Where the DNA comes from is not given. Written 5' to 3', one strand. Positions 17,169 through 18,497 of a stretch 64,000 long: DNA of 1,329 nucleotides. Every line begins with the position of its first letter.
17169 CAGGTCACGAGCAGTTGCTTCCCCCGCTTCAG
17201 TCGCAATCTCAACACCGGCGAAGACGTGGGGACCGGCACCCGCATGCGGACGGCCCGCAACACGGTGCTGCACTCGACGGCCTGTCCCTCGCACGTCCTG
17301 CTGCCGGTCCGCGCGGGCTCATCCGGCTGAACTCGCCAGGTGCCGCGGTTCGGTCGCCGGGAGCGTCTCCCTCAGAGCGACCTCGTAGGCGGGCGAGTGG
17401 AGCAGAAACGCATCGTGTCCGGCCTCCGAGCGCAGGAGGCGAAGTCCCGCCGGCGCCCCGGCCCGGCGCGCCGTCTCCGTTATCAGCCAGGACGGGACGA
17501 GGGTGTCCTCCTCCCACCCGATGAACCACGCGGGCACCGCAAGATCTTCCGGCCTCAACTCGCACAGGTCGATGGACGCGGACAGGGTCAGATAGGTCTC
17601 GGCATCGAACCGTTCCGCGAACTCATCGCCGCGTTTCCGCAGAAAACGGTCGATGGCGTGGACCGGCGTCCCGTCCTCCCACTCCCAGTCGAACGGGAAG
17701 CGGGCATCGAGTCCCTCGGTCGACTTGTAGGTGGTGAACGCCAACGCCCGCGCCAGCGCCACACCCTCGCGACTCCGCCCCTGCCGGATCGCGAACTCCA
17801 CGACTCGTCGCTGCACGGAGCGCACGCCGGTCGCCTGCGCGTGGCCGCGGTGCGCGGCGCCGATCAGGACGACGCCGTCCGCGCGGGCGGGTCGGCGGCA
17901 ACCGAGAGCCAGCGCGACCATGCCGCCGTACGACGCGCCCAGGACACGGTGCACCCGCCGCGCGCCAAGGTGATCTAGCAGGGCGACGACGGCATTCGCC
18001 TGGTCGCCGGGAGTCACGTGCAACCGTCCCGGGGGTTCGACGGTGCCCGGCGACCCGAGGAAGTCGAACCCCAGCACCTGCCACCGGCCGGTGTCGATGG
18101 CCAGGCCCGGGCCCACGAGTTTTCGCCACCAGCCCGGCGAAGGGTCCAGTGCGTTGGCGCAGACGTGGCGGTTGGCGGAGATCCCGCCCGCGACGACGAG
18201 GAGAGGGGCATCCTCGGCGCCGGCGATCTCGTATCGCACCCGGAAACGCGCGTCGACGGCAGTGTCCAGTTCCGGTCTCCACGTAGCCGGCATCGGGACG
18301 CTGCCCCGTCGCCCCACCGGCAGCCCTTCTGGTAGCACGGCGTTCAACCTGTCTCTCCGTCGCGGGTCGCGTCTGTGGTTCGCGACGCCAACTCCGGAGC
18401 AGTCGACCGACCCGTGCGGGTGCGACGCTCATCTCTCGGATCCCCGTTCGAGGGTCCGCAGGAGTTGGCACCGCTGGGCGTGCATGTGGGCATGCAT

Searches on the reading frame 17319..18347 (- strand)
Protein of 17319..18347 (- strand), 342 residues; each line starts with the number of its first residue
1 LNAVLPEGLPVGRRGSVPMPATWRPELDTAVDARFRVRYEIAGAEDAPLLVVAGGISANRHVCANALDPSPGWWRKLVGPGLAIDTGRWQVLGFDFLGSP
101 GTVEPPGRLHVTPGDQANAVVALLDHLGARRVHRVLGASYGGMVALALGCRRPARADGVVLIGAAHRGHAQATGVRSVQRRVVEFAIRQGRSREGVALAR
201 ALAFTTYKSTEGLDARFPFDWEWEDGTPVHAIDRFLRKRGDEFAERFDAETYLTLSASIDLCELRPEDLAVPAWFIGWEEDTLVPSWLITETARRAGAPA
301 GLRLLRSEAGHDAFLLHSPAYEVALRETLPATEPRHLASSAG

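Call 6: search_protein_families(library=ncbifam, proteins=[window:17319-18347:-])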
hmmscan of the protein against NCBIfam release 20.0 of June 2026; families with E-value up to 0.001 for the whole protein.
window:17319-18347:- (342 aa): 17 families
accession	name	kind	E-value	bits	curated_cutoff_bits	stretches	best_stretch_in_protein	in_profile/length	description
NF006449.0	PRK08775.1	equivalog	1.8e-85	286.9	296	1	30-329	42-337/344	homoserine O-succinyltransferase MetX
NF001209.0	PRK00175.1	equivalog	1.1e-42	146.2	331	1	42-332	44-375/381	homoserine O-acetyltransferase MetX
TIGR01392.2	MetX_acetyl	equivalog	5.7e-40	137.5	500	1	48-329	32-350/351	homoserine O-acetyltransferase MetX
NF047917.1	MetX_acetyl_MTB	exception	1.5e-34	119.7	475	1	45-329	39-359/361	homoserine O-acetyltransferase MetX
NF047916.1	MetX_succinyl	exception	1.2e-27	96.9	560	1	49-261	44-285/370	homoserine O-succinyltransferase MetX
NF047915.1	homoser_Ac_Staph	exception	1.4e-22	80.5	500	1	35-265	24-241/320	homoserine O-acetyltransferase MetX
NF005262.1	PRK06765.1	equivalog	3.9e-10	39.2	450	1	65-97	58-90/366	E22 family MetX-like putative esterase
NF051488.1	bifunc_PcaDC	exception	5.3e-10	39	390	1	86-167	36-114/375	bifunctional 3-oxoadipate enol-lactonase/4-carboxymuconolactone decarboxylase PcaDC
TIGR02427.1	protocat_pcaD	equivalog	1.4e-09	37.8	255.85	1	111-167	60-115/251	3-oxoadipate enol-lactonase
NF053683.1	esterase_mleBRB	exception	8.5e-07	28.8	585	1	85-287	49-236/280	BRB family alpha/beta fold macrolide esterase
NF045632.1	hydroxlase_HsaD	equivalog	4.5e-06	25.8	400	1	116-206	90-181/290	4,5:9,10-diseco-3-hydroxy-5,9,17-trioxoandrosta-1(10),2-diene-4-oate hydrolase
NF052610.1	macro_16_ester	equivalog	1.6e-05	24.4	420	1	102-188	66-151/281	alpha/beta fold macrolide esterase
TIGR01738.1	bioH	equivalog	8.3e-05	22.3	206.95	0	111-172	47-106/245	pimeloyl-ACP methyl ester esterase BioH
TIGR03611.1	RutD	equivalog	0.00019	20.9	238.5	1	81-171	32-120/258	pyrimidine utilization protein D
NF002873.0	PRK03204.1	equivalog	0.00028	20.3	466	1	88-164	60-134/286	haloalkane dehalogenase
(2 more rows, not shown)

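Call 7: search_protein_families(library=pfam, proteins=[window:17319-18347:-])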
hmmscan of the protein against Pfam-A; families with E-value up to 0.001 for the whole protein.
window:17319-18347:- (342 aa): 2 families
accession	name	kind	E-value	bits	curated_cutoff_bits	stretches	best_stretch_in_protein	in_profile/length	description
PF00561.26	Abhydrolase_1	-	2.7e-15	57.1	25.8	1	48-316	1-243/245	alpha/beta hydrolase fold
PF12146.15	Hydrolase_4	-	1.1e-06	28.5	27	1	125-188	67-132/239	Serine aminopeptidase, S33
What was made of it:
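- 17319..18347 (-): metX-like homoserine O-acyltransferase CDS (342 aa, start TTG 18347). Pfam gives Abhydrolase_1 (calls 6, 7).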
